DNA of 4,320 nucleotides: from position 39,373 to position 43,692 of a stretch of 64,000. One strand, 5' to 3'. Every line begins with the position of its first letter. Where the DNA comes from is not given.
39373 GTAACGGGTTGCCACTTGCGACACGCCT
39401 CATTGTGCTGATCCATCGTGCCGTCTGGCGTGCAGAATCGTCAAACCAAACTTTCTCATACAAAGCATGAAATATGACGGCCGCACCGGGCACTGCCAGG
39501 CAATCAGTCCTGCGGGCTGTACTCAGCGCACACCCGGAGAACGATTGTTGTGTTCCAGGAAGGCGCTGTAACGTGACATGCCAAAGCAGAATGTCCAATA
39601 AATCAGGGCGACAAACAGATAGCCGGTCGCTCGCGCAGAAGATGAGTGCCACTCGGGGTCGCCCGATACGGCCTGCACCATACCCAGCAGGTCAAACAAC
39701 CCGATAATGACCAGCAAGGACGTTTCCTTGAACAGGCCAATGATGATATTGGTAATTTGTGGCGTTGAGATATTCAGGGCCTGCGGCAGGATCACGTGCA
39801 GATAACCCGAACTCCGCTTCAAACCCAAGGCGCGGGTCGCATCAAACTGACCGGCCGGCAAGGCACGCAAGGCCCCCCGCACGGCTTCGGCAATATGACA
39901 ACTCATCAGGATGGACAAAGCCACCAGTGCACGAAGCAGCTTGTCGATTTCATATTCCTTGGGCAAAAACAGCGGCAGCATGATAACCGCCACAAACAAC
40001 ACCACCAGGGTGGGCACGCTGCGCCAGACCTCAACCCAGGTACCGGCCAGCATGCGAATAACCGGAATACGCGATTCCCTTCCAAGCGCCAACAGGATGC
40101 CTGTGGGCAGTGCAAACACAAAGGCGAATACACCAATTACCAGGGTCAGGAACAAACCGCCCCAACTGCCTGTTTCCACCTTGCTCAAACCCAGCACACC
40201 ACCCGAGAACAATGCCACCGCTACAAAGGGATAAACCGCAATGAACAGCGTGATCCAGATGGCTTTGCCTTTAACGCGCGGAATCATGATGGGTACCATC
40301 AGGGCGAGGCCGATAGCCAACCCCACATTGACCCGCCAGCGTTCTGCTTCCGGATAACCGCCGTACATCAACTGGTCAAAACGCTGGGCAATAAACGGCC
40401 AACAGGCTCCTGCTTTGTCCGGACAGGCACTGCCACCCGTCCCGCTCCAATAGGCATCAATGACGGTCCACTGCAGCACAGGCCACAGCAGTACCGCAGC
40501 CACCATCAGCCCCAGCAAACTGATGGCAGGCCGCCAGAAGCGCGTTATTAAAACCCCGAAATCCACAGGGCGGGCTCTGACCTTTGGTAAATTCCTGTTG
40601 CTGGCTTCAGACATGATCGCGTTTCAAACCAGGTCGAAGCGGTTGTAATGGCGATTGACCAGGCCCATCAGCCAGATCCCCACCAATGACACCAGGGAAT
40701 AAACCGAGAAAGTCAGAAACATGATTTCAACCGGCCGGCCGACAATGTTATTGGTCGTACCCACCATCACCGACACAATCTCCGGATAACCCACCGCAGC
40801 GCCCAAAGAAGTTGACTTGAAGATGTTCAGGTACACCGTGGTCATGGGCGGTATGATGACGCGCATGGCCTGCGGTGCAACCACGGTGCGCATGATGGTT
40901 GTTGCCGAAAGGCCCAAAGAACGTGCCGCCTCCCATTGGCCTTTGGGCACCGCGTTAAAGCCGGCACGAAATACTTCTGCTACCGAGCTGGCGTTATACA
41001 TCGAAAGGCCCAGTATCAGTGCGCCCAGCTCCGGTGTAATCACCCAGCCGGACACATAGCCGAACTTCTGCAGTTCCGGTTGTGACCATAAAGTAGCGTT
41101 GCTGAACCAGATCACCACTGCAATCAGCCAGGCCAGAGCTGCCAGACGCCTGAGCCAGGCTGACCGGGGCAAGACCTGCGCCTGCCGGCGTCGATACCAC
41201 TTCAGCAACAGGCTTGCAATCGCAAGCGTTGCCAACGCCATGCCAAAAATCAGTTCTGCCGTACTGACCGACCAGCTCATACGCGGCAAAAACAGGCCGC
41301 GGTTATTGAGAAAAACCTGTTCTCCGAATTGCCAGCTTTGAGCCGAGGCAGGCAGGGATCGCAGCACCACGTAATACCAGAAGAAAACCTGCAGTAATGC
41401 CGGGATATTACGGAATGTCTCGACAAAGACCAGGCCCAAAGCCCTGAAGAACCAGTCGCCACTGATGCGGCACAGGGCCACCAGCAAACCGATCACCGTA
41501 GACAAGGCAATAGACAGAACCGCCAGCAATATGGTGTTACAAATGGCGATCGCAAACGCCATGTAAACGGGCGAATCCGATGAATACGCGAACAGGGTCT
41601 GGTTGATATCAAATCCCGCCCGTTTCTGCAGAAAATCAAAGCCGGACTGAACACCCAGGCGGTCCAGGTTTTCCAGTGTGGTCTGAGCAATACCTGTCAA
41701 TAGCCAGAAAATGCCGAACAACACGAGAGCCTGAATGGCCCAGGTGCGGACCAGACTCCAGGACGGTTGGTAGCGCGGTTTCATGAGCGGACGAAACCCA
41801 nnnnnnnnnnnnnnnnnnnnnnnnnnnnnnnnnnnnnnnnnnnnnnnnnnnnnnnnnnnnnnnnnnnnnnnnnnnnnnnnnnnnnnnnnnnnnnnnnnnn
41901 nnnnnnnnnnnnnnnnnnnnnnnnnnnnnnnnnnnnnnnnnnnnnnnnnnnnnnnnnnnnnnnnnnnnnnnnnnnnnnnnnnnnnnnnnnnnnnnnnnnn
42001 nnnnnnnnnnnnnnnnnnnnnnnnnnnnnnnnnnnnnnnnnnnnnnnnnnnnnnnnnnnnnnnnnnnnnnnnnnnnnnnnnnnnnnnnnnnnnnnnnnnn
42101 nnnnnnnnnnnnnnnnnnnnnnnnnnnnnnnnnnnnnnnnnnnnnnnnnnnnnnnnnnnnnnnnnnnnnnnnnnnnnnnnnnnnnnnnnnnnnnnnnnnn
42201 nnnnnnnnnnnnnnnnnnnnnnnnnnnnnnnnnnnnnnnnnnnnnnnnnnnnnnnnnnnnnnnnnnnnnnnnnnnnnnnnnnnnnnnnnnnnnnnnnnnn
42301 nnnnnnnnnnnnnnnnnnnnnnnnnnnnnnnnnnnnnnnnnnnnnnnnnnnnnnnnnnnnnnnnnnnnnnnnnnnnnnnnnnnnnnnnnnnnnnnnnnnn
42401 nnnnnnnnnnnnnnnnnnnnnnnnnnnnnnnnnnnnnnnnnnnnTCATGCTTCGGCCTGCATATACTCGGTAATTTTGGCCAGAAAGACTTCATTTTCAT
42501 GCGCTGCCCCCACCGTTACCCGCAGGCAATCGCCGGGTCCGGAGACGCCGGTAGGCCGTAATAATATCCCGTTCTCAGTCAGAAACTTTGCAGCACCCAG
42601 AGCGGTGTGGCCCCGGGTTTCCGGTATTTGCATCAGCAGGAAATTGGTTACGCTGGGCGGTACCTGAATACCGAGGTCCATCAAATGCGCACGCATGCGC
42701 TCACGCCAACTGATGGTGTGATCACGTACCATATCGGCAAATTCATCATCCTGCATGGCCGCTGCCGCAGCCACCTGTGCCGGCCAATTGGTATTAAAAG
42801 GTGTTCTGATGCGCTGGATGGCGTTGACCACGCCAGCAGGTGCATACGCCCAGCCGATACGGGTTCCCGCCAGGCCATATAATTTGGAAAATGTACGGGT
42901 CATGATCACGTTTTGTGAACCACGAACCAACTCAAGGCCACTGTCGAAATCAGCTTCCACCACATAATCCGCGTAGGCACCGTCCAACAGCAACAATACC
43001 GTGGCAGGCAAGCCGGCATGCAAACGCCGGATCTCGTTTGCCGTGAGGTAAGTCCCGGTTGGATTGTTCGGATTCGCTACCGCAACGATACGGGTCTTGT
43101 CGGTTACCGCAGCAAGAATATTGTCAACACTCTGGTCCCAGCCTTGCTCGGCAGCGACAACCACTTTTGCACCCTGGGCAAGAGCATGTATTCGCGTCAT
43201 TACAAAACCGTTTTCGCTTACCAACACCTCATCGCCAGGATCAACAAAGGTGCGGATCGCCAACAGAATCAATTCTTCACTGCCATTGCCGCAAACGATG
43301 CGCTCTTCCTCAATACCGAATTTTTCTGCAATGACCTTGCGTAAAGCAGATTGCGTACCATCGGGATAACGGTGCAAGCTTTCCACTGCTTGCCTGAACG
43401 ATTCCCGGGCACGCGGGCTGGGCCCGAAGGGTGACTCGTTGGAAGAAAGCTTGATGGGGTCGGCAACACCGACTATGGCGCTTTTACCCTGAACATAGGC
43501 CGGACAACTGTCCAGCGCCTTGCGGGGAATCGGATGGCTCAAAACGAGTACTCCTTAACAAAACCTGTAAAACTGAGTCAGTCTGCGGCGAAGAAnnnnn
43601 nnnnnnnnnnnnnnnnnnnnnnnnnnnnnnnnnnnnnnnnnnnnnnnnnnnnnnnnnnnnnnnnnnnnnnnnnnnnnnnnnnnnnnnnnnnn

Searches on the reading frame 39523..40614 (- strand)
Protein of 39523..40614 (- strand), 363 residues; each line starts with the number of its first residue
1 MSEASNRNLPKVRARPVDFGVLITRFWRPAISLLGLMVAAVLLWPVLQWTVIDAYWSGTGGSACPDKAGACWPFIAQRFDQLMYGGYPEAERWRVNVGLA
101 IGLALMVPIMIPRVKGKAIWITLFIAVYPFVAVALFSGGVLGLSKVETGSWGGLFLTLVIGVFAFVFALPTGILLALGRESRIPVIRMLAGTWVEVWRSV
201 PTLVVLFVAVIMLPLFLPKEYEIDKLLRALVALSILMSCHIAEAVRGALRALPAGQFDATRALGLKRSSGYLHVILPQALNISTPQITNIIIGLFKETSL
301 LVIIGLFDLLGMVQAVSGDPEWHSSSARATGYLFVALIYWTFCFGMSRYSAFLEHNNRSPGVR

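Call 60: search_protein_families(library=pfam, proteins=[window:39523-40614:-], max_evalue=0.00001)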
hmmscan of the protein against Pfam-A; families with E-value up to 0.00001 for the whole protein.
window:39523-40614:- (363 aa): 1 family
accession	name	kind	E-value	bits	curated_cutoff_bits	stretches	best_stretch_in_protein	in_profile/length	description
PF00528.27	BPD_transp_1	-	2.5e-14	53.8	26.4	1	169-354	2-179/184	Binding-protein-dependent transport system inner membrane component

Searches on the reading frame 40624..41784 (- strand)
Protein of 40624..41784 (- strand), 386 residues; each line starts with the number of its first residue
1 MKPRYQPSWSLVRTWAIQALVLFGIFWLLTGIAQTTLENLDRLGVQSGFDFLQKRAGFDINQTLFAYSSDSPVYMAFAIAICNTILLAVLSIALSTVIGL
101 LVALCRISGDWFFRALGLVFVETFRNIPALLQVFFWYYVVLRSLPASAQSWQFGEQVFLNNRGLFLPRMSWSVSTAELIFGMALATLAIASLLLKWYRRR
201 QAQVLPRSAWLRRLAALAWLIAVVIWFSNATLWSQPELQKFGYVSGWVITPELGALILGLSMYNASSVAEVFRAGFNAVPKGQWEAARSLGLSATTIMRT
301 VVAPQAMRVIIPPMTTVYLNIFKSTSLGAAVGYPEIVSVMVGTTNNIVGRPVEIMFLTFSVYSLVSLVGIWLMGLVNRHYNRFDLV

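Call 60: search_protein_families(library=pfam, proteins=[window:40624-41784:-], max_evalue=0.00001)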
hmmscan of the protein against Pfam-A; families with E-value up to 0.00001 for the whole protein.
window:40624-41784:- (386 aa): 1 family
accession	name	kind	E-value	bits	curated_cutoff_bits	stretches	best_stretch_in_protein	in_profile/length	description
PF00528.27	BPD_transp_1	-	5.1e-13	49.6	26.4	1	96-380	2-182/184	Binding-protein-dependent transport system inner membrane component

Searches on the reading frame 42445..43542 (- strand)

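Call 60: search_protein_families(library=pfam, proteins=[window:42445-43542:-], max_evalue=0.00001)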
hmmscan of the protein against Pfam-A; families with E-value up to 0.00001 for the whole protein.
window:42445-43542:- (365 aa): 3 families
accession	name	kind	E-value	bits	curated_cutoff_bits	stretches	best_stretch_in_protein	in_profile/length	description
PF00155.27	Aminotran_1_2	-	1.6e-57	195.8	19.7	1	28-351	2-352/361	Aminotransferase class I and II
PF00266.25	Aminotran_5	-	1.5e-08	34.5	21.5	1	66-189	47-177/371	Aminotransferase class-V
PF01041.23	DegT_DnrJ_EryC1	-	5.7e-06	26.2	19.8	1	66-154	28-117/360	DegT/DnrJ/EryC1/StrS aminotransferase family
